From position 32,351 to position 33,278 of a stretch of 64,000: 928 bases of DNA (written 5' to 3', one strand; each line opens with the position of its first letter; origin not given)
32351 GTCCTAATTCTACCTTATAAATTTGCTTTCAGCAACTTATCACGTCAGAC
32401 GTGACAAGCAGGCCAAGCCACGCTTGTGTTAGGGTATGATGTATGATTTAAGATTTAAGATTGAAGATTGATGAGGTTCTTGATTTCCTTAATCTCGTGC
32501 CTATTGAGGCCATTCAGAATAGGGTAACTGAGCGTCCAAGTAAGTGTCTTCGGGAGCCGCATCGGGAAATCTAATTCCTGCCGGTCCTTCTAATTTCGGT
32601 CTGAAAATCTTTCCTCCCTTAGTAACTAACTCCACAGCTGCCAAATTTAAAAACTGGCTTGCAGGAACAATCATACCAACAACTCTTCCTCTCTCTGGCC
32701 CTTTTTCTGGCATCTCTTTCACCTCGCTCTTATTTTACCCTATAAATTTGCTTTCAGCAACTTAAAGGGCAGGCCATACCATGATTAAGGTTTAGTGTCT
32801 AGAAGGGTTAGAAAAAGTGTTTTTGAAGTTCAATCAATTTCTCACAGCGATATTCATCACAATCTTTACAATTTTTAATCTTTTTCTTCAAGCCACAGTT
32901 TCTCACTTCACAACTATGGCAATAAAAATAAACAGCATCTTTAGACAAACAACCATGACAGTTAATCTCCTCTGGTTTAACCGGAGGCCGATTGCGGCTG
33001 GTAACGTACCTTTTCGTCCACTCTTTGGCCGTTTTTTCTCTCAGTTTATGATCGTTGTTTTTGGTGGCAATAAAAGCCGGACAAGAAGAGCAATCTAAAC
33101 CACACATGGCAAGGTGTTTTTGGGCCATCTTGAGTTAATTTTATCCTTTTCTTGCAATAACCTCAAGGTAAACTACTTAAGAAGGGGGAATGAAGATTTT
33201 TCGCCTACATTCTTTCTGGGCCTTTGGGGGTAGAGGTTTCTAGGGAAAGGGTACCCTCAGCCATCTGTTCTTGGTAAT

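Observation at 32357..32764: RM promoter/operator duplicated in front of a small AbrB/MazE-fold ORF: a non-canonical controller circuit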

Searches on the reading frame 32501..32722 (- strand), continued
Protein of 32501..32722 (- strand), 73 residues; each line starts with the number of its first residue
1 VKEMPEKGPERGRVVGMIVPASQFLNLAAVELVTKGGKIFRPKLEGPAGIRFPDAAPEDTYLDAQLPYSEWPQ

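Call 51: search_protein_families(library=pfam, alignment_id=A3, max_evalue=10)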
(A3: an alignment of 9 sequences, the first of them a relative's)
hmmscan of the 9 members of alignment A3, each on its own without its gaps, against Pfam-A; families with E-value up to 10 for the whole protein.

A. member 1, P0001 (70 aa): 0 families

B. families by the number of members that match (of 9 scanned): 1 family
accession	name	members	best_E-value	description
PF00828.25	Ribosomal_L27A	2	0.037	Ribosomal proteins 50S-L15, 50S-L18e, 60S-L27A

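Call 56: find_related_loci(query=A3, collection=viral_contigs, flank=5000)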
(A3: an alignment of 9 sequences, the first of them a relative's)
Query A3 (70 aa) in viral_contigs; peptide patterns used: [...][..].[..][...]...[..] (x = any residue, [..] = any of these).
32 stretches matched a pattern, but none encodes a relative of the query by tblastn (E <= 1e-3).

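Call 57: predict_structure(alignment_id=A3)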
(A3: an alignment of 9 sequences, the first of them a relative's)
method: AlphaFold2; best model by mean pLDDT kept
length: 70 residues; sequences in the alignment: 9
mean_pLDDT: 66.8   pTM: 0.47
mean pLDDT of the five models: 66.8, 65.5, 62.7, 61.7, 61.5
residues with pLDDT >= 90: 0; 70-90: 39; 50-70: 10; < 50: 21
segments of 3 or more residues with pLDDT < 50: 1-3, 54-70
pLDDT, mean of each block of 10 residues (from residue 1): 55 81 81 84 82 49 36
secondary structure, 60 per line:
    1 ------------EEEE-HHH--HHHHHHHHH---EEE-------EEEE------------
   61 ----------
elements in order: E13-16 H23-31 E35-37 E45-48

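Call 60: fold_search(model_id=the predicted structure, library=pdb)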
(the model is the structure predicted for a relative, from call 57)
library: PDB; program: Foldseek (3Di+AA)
matches with E <= 10: 213; with E <= 0.001: 0
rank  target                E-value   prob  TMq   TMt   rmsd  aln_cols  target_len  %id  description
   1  7lma_H                3.9e-01  0.18  0.30  0.16   5.6        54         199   20  Tetrahymena telomerase T3D2 structure at 3.3 Angstrom (released 2021-05-12)
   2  2z56_B                4.5e-01  0.41  0.34  0.35   3.5        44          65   23  Crystal structure of G56S-propeptide:S324A-subtilisin complex (released 2008-01-01)
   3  4eyt_C                4.8e-01  0.15  0.29  0.24   6.3        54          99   20  Crystal structure of the C-terminal domain of Tetrahymena telomerase protein p65 (released 2012-06-20)
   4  2z58_B                1.0e+00  0.28  0.34  0.35   3.3        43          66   23  Crystal structure of G56W-propeptide:S324A-subtilisin complex (released 2008-01-01)
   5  1x4f_MODEL_1_A        1.1e+00  0.15  0.35  0.26   7.5        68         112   19  Solution structure of the second RRM domain in Matrin 3 (released 2005-11-14)
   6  4eyt_B                1.1e+00  0.10  0.30  0.24   6.3        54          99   20  Crystal structure of the C-terminal domain of Tetrahymena telomerase protein p65 (released 2012-06-20)
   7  6kor                  1.2e+00  0.14  0.34  0.20   7.1        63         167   19  Crystal structure of the RRM domain of SYNCRIP (released 2020-01-22)
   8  2z2y_B                1.3e+00  0.20  0.36  0.38   4.6        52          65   21  Crystal structure of autoprocessed form of Tk-subtilisin (released 2007-12-04)
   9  4eyt_E                1.4e+00  0.08  0.27  0.22   5.4        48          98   21  Crystal structure of the C-terminal domain of Tetrahymena telomerase protein p65 (released 2012-06-20)
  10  6rxy_CP               1.5e+00  0.21  0.38  0.18   5.0        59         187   15  Cryo-EM structure of the 90S pre-ribosome (Kre33-Noc4) from Chaetomium thermophilum, state a (released 2019-08-14)
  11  1lfp                  1.5e+00  0.13  0.33  0.14   5.2        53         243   15  Crystal Structure of a Conserved Hypothetical Protein Aq1575 from Aquifex Aeolicus (released 2002-06-19)
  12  4erd_A                1.5e+00  0.09  0.30  0.23   5.5        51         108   22  Crystal structure of the C-terminal domain of Tetrahymena telomerase protein p65 in complex with stem IV of telomerase (released 2012-06-20)
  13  5ueb_A                1.9e+00  0.11  0.30  0.18   3.2        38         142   37  Novel crystal structure of a hypothetical protein from Neisseria gonorrhoeae (released 2017-01-18)
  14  3whi_B                2.0e+00  0.13  0.32  0.10   4.8        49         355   24  Crystal structure of unautoprocessed form of IS1-inserted Pro-subtilisin E (released 2013-12-25)
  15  8fnk_13               2.0e+00  0.07  0.29  0.20  12.1        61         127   18  Cryo-EM structure of RNase-untreated RESC-B in trypanosomal RNA editing (released 2023-07-19)
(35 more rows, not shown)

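Call 69: search_protein_families(library=padloc, proteins=[P0001, P0008, P0010], max_evalue=0.1)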
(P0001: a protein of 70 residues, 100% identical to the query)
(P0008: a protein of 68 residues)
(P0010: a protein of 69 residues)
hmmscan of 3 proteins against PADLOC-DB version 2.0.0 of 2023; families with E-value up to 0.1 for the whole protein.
P0001 (70 aa): 0 families

P0008 (68 aa): 1 family
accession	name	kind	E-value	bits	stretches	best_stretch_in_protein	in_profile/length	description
PDLC02071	Cas2_II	-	0.056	11.5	1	1-25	52-76/97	-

P0010 (69 aa): 0 families

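Call 70: search_protein_families(library=ncbifam, proteins=[P0001, P0008, P0010], max_evalue=0.1)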
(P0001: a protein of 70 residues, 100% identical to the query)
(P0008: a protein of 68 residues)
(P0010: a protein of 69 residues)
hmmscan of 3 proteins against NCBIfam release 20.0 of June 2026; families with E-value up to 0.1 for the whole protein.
P0001 (70 aa): 0 families

P0008 (68 aa): 0 families

P0010 (69 aa): 0 families

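Call 71: search_protein_families(library=phrogs, proteins=[P0001, P0006, P0008, P0010, P0012, L008:4469-4855:+], max_evalue=0.1)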
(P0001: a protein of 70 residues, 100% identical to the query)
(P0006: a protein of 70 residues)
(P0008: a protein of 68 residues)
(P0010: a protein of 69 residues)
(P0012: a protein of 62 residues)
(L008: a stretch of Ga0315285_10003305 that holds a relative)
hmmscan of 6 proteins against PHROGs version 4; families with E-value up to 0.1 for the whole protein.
P0001 (70 aa): 0 families

P0006 (70 aa): 0 families

P0008 (68 aa): 0 families

P0010 (69 aa): 0 families

P0012 (62 aa): 0 families

L008:4469-4855:+ (128 aa): 0 families

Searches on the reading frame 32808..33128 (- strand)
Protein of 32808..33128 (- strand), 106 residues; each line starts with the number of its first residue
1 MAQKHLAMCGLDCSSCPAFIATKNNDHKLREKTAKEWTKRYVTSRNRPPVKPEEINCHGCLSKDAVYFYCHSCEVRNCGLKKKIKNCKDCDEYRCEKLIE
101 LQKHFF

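Call 9: search_protein_families(library=pfam, proteins=[window:32808-33128:-], max_evalue=1)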
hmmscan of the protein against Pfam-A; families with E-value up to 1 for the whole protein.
window:32808-33128:- (106 aa): 1 family
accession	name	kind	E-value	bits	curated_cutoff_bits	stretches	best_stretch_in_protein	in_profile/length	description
PF12675.12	DUF3795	-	2.1e-18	67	22.6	1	6-98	2-81/83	Protein of unknown function (DUF3795)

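Call 69: search_protein_families(library=padloc, proteins=[window:32808-33128:-], max_evalue=0.1)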
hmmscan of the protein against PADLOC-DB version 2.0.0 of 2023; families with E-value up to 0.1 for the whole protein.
window:32808-33128:- (106 aa): 0 families

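Call 70: search_protein_families(library=ncbifam, proteins=[window:32808-33128:-], max_evalue=0.1)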
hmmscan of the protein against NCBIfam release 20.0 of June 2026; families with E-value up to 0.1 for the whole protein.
window:32808-33128:- (106 aa): 0 families
